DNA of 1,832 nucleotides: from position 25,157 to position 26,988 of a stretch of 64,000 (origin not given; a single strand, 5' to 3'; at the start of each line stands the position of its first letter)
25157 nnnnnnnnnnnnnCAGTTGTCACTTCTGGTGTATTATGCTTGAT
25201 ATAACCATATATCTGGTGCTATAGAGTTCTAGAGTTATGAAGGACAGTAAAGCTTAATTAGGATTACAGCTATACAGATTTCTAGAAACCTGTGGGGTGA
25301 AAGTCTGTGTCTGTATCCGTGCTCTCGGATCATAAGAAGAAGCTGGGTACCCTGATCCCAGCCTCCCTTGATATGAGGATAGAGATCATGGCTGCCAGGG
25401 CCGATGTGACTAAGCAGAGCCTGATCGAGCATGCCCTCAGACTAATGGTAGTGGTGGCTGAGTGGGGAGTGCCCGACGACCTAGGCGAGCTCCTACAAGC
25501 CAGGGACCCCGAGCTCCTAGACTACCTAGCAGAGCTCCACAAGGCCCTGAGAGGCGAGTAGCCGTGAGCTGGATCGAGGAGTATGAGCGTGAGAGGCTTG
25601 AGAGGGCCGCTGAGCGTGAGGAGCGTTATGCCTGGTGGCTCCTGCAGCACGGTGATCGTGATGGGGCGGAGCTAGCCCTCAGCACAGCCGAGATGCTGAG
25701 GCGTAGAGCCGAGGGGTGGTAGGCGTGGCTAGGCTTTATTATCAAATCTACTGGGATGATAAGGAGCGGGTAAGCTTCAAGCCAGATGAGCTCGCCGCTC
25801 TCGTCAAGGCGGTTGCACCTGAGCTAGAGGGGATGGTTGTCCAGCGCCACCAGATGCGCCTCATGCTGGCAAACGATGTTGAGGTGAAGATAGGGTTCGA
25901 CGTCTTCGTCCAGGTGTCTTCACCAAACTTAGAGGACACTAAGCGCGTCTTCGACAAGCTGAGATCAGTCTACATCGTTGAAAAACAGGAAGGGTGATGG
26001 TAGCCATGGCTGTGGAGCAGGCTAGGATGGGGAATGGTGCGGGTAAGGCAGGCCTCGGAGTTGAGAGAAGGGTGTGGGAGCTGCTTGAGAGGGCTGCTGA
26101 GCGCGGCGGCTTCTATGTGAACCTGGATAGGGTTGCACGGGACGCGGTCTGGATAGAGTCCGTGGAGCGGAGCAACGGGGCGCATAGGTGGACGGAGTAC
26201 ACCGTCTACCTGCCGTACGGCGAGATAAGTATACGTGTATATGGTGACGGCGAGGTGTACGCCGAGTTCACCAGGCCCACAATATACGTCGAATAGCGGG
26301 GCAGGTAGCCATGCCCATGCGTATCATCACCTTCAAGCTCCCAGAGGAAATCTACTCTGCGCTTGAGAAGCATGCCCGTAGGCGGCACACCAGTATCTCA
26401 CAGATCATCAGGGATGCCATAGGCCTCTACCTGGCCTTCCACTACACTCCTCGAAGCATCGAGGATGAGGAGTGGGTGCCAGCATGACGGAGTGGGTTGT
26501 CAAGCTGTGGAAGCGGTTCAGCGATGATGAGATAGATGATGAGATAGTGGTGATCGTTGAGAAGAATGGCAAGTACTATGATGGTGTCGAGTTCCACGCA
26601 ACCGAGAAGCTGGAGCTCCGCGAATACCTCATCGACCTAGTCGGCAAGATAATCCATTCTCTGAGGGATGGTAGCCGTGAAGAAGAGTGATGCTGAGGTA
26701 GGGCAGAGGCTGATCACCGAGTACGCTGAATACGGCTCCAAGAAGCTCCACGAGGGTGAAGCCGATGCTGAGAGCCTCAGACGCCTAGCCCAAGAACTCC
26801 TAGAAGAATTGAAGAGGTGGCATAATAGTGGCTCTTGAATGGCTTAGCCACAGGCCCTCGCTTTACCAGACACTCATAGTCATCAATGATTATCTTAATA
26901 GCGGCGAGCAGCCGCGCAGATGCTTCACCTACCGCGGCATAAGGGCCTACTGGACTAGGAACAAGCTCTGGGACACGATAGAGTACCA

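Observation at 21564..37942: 16.3-kb integrated element in tRNA-Val(CAC) with a partitioned SSV-type integrase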

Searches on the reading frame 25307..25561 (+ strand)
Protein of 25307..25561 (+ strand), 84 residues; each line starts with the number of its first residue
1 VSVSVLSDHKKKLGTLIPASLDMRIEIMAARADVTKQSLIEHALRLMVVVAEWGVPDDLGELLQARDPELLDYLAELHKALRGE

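Call 16: search_protein_families(library=phrogs, proteins=[window:25307-25561:+], max_evalue=0.1)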
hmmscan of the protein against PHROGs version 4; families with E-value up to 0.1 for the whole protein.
window:25307-25561:+ (84 aa): 1 family
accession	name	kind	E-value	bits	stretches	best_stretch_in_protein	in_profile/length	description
phrog_582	-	transcription regulation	0.0094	17.2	1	2-45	49-92/105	Arc-like repressor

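Call 63: search_protein_families(library=pfam, proteins=[window:25307-25561:+], max_evalue=0.1)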
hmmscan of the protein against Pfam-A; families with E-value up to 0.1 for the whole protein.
window:25307-25561:+ (84 aa): 1 family
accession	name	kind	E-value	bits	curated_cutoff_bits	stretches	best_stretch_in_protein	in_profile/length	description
PF20605.4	Antitox_RHH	-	0.039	14.5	27.2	1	22-45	16-39/50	Antitoxin-like ribbon-helix-helix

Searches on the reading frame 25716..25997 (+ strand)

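Call 16: search_protein_families(library=phrogs, proteins=[window:25716-25997:+], max_evalue=0.1)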
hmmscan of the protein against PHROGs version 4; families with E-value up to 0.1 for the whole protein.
window:25716-25997:+ (93 aa): 0 families

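Call 63: search_protein_families(library=pfam, proteins=[window:25716-25997:+], max_evalue=0.1)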
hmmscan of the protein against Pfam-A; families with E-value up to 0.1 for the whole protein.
window:25716-25997:+ (93 aa): 1 family
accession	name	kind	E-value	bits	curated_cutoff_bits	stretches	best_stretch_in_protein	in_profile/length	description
PF03799.20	FtsQ_DivIB_C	-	0.01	17.1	21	1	25-83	45-104/114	Cell division protein FtsQ/DivIB, C-terminal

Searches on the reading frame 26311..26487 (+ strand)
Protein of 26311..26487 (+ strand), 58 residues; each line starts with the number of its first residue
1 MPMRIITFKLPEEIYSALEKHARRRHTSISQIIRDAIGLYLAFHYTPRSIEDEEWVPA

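Call 62: search_protein_families(library=phrogs, proteins=[window:26311-26487:+], max_evalue=0.1)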
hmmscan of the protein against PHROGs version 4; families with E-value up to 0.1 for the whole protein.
window:26311-26487:+ (58 aa): 13 families
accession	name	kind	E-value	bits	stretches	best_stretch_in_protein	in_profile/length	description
phrog_7325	-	transcription regulation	2.8e-08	35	1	3-43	56-96/151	CopG-like transcriptional repressor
phrog_876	-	transcription regulation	8.7e-07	29.7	1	1-42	6-47/239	transcriptional repressor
phrog_9615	-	unknown function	2.6e-05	24.6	1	6-44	144-182/349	-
phrog_3887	-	transcription regulation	0.00078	20.1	1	6-40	21-55/61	transcriptional regulator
phrog_11622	-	transcription regulation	0.00084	20.5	1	10-49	5-44/100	transcriptional regulator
phrog_6506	-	transcription regulation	0.0009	20.3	1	2-38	8-44/59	Arc-like repressor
phrog_3180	-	transcription regulation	0.0011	19.9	1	6-42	8-44/50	Arc-like repressor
phrog_582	-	transcription regulation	0.0021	19.3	1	6-43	60-97/105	Arc-like repressor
phrog_19583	-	unknown function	0.011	16.9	1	6-36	9-39/113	-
phrog_12723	-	unknown function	0.013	16.6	1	11-31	50-70/74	-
phrog_33101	-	unknown function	0.025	15.9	1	5-41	59-95/116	-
phrog_25971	-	unknown function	0.076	14.4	1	5-44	75-114/116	-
phrog_26359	-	unknown function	0.096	13.6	1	3-41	55-93/189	-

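Call 63: search_protein_families(library=pfam, proteins=[window:26311-26487:+], max_evalue=0.1)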
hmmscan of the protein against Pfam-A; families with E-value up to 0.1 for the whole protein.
window:26311-26487:+ (58 aa): 7 families
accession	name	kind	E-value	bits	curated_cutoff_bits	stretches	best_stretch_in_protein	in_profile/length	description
PF01402.27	RHH_1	-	1e-09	38.4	20.5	1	6-41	2-37/39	Ribbon-helix-helix protein, copG family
PF22513.2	FitA-like_RHH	-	0.0019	18.6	27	1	9-35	7-33/39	Antitoxin FitA-like, ribbon-helix-helix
PF19807.5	DUF6290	-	0.0021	18.6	27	1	3-37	1-35/72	Family of unknown function (DUF6290)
PF19891.5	DUF6364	-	0.02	15.8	27.3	1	6-35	5-34/70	Family of unknown function (DUF6364)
PF12651.13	RHH_3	-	0.022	15.2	21.6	1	6-42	5-41/44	Ribbon-helix-helix domain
PF12441.14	CopG_antitoxin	-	0.068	14.4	28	1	4-37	43-76/79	CopG antitoxin of type II toxin-antitoxin system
PF07878.17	RHH_5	-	0.081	13.1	26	1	10-33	8-31/43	CopG-like RHH_1 or ribbon-helix-helix domain, RHH_5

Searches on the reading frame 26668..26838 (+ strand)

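Call 62: search_protein_families(library=phrogs, proteins=[window:26668-26838:+], max_evalue=0.1)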
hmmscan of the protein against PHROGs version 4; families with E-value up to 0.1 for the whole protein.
window:26668-26838:+ (56 aa): 1 family
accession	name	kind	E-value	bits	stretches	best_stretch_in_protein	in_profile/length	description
phrog_35121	-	unknown function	0.042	15.2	1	5-49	17-68/75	-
